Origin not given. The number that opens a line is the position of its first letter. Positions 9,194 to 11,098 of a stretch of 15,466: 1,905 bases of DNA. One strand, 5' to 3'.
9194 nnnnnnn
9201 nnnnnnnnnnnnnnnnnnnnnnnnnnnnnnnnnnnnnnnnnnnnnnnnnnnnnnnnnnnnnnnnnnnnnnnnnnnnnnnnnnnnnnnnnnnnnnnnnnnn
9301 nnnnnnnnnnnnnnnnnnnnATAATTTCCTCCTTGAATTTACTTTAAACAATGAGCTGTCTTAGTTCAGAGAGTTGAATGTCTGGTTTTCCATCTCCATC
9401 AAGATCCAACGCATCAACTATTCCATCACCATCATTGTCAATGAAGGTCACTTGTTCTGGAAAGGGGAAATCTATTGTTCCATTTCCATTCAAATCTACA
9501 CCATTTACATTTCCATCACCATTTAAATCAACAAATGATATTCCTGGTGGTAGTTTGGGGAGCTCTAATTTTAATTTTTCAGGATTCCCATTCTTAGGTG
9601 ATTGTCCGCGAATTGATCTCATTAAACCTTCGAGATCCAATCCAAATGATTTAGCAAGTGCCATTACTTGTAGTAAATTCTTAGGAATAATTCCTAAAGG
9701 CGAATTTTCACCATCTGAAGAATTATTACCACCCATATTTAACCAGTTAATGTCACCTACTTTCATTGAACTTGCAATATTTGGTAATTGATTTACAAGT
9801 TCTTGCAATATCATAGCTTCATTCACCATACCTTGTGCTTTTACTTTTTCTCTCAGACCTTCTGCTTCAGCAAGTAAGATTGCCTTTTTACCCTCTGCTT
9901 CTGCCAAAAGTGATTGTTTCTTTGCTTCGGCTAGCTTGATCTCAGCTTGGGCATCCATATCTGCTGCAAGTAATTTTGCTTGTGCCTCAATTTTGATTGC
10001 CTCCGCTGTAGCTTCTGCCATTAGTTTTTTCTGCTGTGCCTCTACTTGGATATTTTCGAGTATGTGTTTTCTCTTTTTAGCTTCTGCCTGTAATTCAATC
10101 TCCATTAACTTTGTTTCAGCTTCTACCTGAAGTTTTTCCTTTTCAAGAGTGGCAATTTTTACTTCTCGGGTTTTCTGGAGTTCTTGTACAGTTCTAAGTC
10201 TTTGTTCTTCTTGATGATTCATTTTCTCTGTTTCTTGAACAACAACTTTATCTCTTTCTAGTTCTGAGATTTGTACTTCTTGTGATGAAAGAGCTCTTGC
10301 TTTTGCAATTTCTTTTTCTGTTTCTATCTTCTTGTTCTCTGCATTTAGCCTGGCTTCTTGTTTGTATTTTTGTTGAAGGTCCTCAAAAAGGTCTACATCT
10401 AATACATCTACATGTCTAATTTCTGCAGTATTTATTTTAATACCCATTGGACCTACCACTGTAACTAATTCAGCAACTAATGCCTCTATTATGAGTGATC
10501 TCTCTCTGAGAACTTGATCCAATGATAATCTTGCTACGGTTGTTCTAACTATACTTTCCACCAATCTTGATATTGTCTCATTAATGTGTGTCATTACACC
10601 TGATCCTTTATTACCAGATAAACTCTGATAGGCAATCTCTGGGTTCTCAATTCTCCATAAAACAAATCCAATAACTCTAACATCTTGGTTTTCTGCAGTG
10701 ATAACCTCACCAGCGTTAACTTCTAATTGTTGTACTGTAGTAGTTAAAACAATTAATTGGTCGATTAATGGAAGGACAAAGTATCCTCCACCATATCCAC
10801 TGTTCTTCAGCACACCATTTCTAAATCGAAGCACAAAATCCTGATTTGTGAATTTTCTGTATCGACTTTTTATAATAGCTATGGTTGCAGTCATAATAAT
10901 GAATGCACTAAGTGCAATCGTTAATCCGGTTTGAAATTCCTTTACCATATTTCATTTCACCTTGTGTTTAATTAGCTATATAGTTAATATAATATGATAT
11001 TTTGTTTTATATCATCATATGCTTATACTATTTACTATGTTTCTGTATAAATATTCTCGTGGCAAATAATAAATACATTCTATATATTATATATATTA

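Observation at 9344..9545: Flotillin ends in four DxDxDG calcium-loop repeats (dockerin/EF-hand-like tail)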

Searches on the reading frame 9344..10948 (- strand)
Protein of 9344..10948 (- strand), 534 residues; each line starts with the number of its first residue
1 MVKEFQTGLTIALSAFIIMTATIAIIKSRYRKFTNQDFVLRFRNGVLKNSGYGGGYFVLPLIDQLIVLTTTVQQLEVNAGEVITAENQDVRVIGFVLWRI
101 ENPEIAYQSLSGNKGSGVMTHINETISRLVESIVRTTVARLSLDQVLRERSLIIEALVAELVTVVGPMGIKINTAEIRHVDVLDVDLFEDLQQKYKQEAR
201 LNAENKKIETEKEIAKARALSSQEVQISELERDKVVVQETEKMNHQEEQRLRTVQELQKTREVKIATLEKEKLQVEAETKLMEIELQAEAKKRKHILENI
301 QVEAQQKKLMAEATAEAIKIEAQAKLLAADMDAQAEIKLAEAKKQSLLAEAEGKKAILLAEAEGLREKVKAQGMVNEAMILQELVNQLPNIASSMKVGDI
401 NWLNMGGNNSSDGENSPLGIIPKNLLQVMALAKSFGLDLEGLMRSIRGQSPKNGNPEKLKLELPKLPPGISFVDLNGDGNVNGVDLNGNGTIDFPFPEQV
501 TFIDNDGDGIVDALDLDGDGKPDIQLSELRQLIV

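Call 3: search_protein_families(library=pfam, proteins=[window:9344-10948:-], max_evalue=1)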
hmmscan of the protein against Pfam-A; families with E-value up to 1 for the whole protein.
window:9344-10948:- (534 aa): 5 families
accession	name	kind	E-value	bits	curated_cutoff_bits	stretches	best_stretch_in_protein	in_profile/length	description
PF01145.31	Band_7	-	1.1e-22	81.3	23.6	1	39-212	9-167/176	SPFH domain / Band 7 family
PF15975.10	Flot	-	0.00026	21.5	27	1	328-410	1-86/124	Flotillin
PF13517.12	FG-GAP_3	-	0.0042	18.1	26.9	1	486-524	23-59/61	FG-GAP-like repeat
PF00404.24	Dockerin_1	-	0.03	14.9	22.9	1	472-486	35-49/57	Dockerin type I domain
PF13202.12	EF-hand_5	-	0.28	11.2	25.9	0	512-532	6-24/25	EF hand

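Call 5: find_homologous_proteins(query=window:9344-10948:-, max_evalue=0.00001)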
Query window:9344-10948:- (534 aa): 156 proteins with E <= 0.00001 among 8000 candidates; the best 120 are listed.
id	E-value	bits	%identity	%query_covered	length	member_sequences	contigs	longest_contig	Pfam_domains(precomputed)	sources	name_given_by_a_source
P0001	0.0e+0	1120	100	100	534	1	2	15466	PF01145.32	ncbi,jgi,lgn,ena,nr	ncbi:MAG: SPFH domain-containing protein [Candidatus Heimdallarchaeota archaeon]|nr:SPFH domain-cont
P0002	2.2e-195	668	62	98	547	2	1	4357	PF01145.32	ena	-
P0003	3.3e-193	661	63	98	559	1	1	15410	PF01145.32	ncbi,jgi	ncbi:MAG: SPFH domain-containing protein [Candidatus Kariarchaeaceae archaeon]|jgi:flotillin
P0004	2.7e-187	642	58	98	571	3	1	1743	PF01145.32,PF15975.11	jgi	jgi:flotillin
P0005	9.1e-181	620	58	98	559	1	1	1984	PF01145.32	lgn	-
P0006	8.4e-179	614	53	98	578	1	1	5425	PF01145.32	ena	-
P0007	2.1e-178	612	54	100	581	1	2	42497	PF01145.32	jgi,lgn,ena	-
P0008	7.7e-171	587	56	98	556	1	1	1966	PF01145.32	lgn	-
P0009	2.6e-170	586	56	98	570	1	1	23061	PF01145.32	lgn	-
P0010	3.5e-168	579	58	93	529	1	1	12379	PF01145.32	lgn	-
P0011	5.8e-168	578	55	95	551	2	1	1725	PF01145.32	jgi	jgi:regulator of protease activity HflC (stomatin/prohibitin superfamily)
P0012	9.1e-168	577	55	99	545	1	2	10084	PF01145.32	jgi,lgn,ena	-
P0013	4.9e-166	572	56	97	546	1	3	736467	PF01145.32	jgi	jgi:regulator of protease activity HflC (stomatin/prohibitin superfamily)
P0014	7.4e-166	571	55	93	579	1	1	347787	PF01145.32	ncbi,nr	ncbi:MAG: hypothetical protein INQ03_14380 [Candidatus Heimdallarchaeota archaeon]|nr:hypothetical p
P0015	4.3e-162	558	58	94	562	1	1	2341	PF01145.32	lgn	-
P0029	6.1e-145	502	58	84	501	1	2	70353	PF01145.32,PF15975.11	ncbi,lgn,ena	-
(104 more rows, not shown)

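Call 6: search_solved_structures(query=window:9344-10948:-, max_evalue=0.01, show_alignments=2)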
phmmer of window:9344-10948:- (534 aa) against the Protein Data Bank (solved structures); distinct sequences matched with E-value up to 0.01: 16.
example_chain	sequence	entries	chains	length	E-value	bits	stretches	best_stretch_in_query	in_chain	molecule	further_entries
9wmj_A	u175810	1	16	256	9.2e-09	38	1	34-229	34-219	Stomatin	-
9wkz_A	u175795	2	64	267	1.1e-08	37.8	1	34-229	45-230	Stomatin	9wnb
9z7u_F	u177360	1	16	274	1.1e-08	37.7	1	34-229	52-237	Stomatin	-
9oh9_A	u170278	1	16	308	1.6e-08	37.2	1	34-229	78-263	Stomatin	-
9zd2_F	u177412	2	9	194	3.9e-06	29.3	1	34-180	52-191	Stomatin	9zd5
9bq2_B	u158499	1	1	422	2e-05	27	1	53-396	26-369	Flotillin-1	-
8z5g_A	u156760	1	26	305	0.00025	23.4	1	53-194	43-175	Protein QmcA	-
9l3g_a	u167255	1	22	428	0.00045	22.5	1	68-395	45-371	Flotillin-2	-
8gn9_A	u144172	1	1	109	0.00052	22.3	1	72-181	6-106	Stomatin homolog PH1511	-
3bk6_A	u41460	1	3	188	0.00055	22.3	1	63-215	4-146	PH stomatin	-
9paw_XB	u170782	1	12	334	0.00075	21.8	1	11-148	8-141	Modulator of FtsH protease HflC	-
9l3g_A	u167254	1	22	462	0.00099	21.4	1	53-395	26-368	Flotillin-1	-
7vhp_G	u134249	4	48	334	0.0013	21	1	11-147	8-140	Modulator of FtsH protease HflC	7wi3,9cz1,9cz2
7vhq_G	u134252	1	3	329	0.0019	20.5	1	11-148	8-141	Modulator of FtsH protease HflC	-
4fvj_A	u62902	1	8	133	0.0032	19.7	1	60-181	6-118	Stomatin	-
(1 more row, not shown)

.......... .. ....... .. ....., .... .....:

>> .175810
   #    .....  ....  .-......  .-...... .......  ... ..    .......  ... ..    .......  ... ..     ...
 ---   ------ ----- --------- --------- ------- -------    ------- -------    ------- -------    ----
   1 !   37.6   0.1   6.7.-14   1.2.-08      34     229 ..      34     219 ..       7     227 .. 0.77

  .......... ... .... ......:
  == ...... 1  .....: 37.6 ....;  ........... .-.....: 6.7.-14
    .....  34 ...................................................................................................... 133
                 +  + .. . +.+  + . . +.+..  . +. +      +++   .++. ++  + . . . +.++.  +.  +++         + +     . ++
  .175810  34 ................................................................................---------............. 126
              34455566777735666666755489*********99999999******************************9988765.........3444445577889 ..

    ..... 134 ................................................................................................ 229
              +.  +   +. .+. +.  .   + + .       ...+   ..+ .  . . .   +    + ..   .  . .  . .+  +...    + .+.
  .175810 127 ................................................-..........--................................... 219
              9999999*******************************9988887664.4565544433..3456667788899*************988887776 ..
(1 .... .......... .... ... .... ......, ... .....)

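Call 20: find_encoding_contigs(protein=P0003, flank=6000, max_places=3)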
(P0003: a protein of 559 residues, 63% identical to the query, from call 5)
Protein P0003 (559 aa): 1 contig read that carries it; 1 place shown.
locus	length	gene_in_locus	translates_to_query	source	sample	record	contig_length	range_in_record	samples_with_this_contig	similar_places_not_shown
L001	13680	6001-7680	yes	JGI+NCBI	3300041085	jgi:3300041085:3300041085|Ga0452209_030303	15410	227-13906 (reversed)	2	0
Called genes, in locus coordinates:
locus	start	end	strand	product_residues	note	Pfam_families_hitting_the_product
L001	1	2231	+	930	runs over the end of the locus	PF18921:Cyanophycin_syn, PF02655:ATP-grasp_3 (faint), PF08443:RimK, PF02222:ATP-grasp (faint), PF02955:GSH-S_ATP (weak), PF07478:Dala_Dala_lig_C, PF08245:Mur_ligase_M, PF02875:Mur_ligase_C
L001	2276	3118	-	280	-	PF03575:Peptidase_S51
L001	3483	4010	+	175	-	-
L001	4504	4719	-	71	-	-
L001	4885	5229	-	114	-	-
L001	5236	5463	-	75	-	PF02463:SMC_N (weak), PF13175:AAA_15, PF13476:AAA_23 (weak)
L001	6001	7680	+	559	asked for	PF01145:Band_7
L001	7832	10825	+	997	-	PF06739:SBBP (weak)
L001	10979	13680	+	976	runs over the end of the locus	PF06739:SBBP (weak), PF18884:TSP3_bac (faint)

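Call 22: find_encoding_contigs(protein=P0007, flank=5000, max_places=2)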
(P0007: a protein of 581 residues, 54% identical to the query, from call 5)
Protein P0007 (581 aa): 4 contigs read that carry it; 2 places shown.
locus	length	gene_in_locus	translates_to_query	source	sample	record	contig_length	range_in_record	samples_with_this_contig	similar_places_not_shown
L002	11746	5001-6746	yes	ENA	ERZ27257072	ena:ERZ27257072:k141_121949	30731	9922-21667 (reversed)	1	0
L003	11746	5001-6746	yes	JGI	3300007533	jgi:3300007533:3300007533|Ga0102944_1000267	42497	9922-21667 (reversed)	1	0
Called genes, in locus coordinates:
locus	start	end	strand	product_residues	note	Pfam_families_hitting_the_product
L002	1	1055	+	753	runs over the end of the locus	-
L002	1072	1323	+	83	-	PF02597:ThiS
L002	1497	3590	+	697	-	PF00133:tRNA-synt_1, PF09334:tRNA-synt_1g, PF08264:Anticodon_1, PF19303:Anticodon_3, PF01588:tRNA_bind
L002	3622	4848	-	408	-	PF00999:Na_H_Exchanger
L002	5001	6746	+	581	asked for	PF01145:Band_7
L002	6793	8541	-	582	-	PF07719:TPR_2 (faint), PF13181:TPR_8 (faint), PF13374:TPR_10 (faint), PF00515:TPR_1 (weak), PF13424:TPR_12, PF17874:TPR_MalT (weak)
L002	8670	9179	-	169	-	-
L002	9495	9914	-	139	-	-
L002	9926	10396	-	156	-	PF08327:AHSA1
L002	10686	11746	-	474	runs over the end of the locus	PF01523:PmbA_TldD_1st (weak), PF19289:PmbA_TldD_3rd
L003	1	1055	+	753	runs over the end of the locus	-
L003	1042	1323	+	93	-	-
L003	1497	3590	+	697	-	PF00133:tRNA-synt_1, PF09334:tRNA-synt_1g, PF08264:Anticodon_1, PF19303:Anticodon_3, PF01588:tRNA_bind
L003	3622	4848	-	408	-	PF00999:Na_H_Exchanger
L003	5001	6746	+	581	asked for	PF01145:Band_7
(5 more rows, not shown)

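Call 23: find_encoding_contigs(protein=P0013, flank=5000, max_places=2)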
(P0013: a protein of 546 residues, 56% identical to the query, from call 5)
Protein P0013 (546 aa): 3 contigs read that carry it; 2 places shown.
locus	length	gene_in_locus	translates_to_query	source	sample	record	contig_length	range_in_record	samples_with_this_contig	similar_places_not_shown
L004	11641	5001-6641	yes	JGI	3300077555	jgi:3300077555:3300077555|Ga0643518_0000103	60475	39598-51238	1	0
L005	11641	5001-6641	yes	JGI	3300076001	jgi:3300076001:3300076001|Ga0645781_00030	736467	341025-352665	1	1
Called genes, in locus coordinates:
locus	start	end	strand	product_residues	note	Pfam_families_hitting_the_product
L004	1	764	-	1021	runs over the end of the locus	PF02687:FtsX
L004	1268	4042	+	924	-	PF00773:RNB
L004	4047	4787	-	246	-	-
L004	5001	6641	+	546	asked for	PF01145:Band_7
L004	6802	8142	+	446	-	PF00919:UPF0004, PF04055:Radical_SAM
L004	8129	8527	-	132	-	-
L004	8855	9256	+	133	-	-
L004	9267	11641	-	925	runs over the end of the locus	PF01411:tRNA-synt_2c, PF07973:tRNA_SAD, PF02272:DHHA1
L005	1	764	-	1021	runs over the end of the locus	PF02687:FtsX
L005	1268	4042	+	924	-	PF00773:RNB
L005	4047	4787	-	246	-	-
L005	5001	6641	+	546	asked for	PF01145:Band_7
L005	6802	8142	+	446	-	PF00919:UPF0004, PF04055:Radical_SAM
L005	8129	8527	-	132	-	-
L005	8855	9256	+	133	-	-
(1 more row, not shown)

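Call 24: find_encoding_contigs(protein=P0014, flank=6000, max_places=2)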
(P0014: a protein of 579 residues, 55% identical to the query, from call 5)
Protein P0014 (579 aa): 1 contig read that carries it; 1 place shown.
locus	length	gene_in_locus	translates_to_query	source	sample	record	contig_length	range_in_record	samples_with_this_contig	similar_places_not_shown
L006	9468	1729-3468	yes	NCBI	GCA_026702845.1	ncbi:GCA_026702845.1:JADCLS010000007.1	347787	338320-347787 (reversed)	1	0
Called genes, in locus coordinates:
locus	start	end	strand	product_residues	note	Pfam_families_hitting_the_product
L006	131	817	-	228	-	PF02517:Rce1-like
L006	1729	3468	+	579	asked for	PF01145:Band_7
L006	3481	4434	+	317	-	-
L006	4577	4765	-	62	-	-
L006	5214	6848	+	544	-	PF01145:Band_7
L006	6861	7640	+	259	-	-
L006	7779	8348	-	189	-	PF02872:5_nucleotid_C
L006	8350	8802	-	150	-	-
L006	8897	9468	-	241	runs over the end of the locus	-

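Call 27: search_protein_families(library=ncbifam, proteins=[window:9344-10948:-, L006:3481-4434:+, L006:6861-7640:+], max_evalue=1)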
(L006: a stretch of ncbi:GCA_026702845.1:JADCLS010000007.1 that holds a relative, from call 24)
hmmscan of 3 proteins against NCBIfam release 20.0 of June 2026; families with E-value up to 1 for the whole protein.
window:9344-10948:- (534 aa): 6 families
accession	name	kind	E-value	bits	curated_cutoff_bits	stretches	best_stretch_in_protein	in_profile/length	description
NF058507.1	FlotScfldFlot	equivalog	6.1e-11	42.1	700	1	53-446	56-475/477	flotillin lipid rafts scaffold protein FloT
TIGR01932.1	hflC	equivalog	4.5e-07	29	134.4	1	53-324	50-277/318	protease modulator HflC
NF007065.0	PRK09510.1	equivalog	0.00041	19.5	213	1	188-399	64-277/387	cell envelope integrity protein TolA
NF053691.1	BamM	equivalog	0.0075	15.3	315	1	474-521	240-283/376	BamM family beta-barrel-assembly machinery protein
NF008259.0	PRK11029.1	equivalog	0.12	11.4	427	1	10-315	7-288/334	protease modulator HflC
TIGR02794.1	tolA_full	equivalog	0.14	11.4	59.45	1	192-369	55-259/362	cell envelope integrity protein TolA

L006:3481-4434:+ (317 aa): 1 family
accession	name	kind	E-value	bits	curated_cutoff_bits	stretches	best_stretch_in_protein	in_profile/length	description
NF045814.1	HdxpentlteDhPtlF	equivalog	0.092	12.5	450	1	230-299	155-224/247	1-deoxy-11-beta-hydroxypentalenate dehydrogenase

L006:6861-7640:+ (259 aa): 1 family
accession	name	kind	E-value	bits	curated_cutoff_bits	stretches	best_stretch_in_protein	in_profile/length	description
NF003209.0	PRK04171.2-4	equivalog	0.093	12.3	360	0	170-228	122-181/222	ribosome biogenesis protein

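Call 57: find_encoding_contigs(protein=P0012, flank=4000, max_places=1)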
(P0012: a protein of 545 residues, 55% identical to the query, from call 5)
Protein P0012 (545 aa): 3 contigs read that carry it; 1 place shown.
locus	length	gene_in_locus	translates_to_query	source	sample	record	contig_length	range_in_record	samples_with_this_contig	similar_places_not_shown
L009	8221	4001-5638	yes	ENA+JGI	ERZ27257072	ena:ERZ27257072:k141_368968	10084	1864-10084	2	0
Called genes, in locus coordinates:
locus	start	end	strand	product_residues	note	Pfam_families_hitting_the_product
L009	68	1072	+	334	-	PF04519:Bactofilin (faint)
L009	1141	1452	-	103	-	PF10012:DUF2255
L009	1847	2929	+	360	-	PF00266:Aminotran_5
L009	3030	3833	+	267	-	-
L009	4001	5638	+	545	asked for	PF01145:Band_7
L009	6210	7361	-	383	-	-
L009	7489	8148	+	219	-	PF06056:Terminase_5, PF13384:HTH_23, PF13518:HTH_28, PF13551:HTH_29, PF13565:HTH_32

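Call 58: find_encoding_contigs(protein=P0029, flank=4000, max_places=1)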
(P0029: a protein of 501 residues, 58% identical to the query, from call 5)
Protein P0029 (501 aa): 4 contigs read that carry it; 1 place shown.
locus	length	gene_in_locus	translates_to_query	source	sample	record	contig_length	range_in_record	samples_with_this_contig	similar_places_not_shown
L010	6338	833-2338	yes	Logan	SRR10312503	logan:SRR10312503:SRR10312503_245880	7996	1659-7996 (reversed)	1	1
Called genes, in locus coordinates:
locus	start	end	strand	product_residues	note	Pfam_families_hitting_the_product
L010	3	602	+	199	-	?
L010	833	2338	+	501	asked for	PF01145:Band_7, PF15975:Flot (weak)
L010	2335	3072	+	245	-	-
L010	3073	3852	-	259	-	-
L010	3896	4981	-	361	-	-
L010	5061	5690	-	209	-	-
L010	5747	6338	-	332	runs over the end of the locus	-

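Call 90: find_related_loci(query=A5, collection=genome_contigs, flank=3000)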
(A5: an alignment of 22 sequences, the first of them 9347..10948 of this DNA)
Query A5 (534 aa) in genome_contigs; peptide patterns used: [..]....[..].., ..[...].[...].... (x = any residue, [..] = any of these).
215 stretches matched a pattern; 23 encode a relative of the query (tblastn E <= 1e-3); 23 distinct loci.
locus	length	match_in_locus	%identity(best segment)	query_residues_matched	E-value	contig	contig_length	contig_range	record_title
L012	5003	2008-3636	62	5-529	0e+0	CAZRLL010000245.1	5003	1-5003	MAG TPA_asm: uncultured archaeon isolate binchicken_co85_74 genome assembly, contig: NODE_6367_length_5003_cov_21.531528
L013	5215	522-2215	64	15-533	0e+0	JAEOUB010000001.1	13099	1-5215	MAG: Candidatus Kariarchaeota archaeon isolate FT_008 k127_280275, whole genome shotgun sequence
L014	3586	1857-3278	61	1-462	0e+0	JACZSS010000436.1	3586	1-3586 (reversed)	MAG: Candidatus Heimdallarchaeota archaeon isolate B11T1B5 B11T1B5_NODE51307, whole genome shotgun sequence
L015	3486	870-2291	58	7-455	2e-177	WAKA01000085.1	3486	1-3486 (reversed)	MAG: Candidatus Heimdallarchaeota archaeon isolate S012_26_esom k151_22978, whole genome shotgun sequence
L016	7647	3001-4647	52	1-533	2e-168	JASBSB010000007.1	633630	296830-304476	MAG: Candidatus Heimdallarchaeota archaeon isolate BWSM_123 k141_356929, whole genome shotgun sequence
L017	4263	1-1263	53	85-478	8e-120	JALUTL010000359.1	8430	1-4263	MAG: Candidatus Heimdallarchaeota archaeon isolate S146_metabat2_scaf2bin.271 S146_NODE_6650_length_8430_cov_1.821992, w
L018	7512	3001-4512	44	8-456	1e-118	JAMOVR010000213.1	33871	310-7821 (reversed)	MAG: Candidatus Heimdallarchaeota archaeon isolate PIR-30_metabat2_scaf2bin.046 PIR-30_scaffold_394_c1, whole genome sho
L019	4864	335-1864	41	8-467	3e-113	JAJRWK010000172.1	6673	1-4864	MAG: archaeon isolate Dive96_bin2.176 k141_1812372, whole genome shotgun sequence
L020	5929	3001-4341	42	4-447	4e-107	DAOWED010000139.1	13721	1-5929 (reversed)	MAG TPA_asm: Candidatus Heimdallarchaeota archaeon isolate CSMAG_1930 CSMAG_1930_k141_762809_length_13721_cov_14.5454, w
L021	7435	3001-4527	40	6-460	2e-105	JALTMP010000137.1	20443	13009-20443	MAG: Candidatus Heimdallarchaeota archaeon isolate S139_metabat2_scaf2bin.022 S139_NODE_1983_length_20443_cov_3.001821,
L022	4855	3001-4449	24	4-460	3e-16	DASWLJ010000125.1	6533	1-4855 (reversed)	MAG TPA_asm: Candidatus Bathyarchaeia archaeon isolate SMAG_U2945 k141_54232, whole genome shotgun sequence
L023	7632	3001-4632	25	9-508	6e-16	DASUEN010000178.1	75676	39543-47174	MAG TPA_asm: Thermoanaerobaculia bacterium isolate SMAG_U1354 k141_1152603, whole genome shotgun sequence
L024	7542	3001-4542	24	9-471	9e-16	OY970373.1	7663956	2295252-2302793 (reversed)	MAG: uncultured Acidobacteriota bacterium isolate MFD09368.bin.c.1 genome assembly, chromosome: 1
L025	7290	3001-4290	26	53-448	2e-15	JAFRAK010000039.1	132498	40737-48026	MAG: Bacilli bacterium isolate RGIG2316 Goat_Duodenum.Co__c909024, whole genome shotgun sequence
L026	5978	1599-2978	26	40-453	1e-12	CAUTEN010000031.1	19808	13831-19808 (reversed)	MAG TPA_asm: uncultured Fusobacterium sp. isolate SRR15001305_bin.13_MetaWRAP_v1.3_MAG genome assembly, contig: ERZ14214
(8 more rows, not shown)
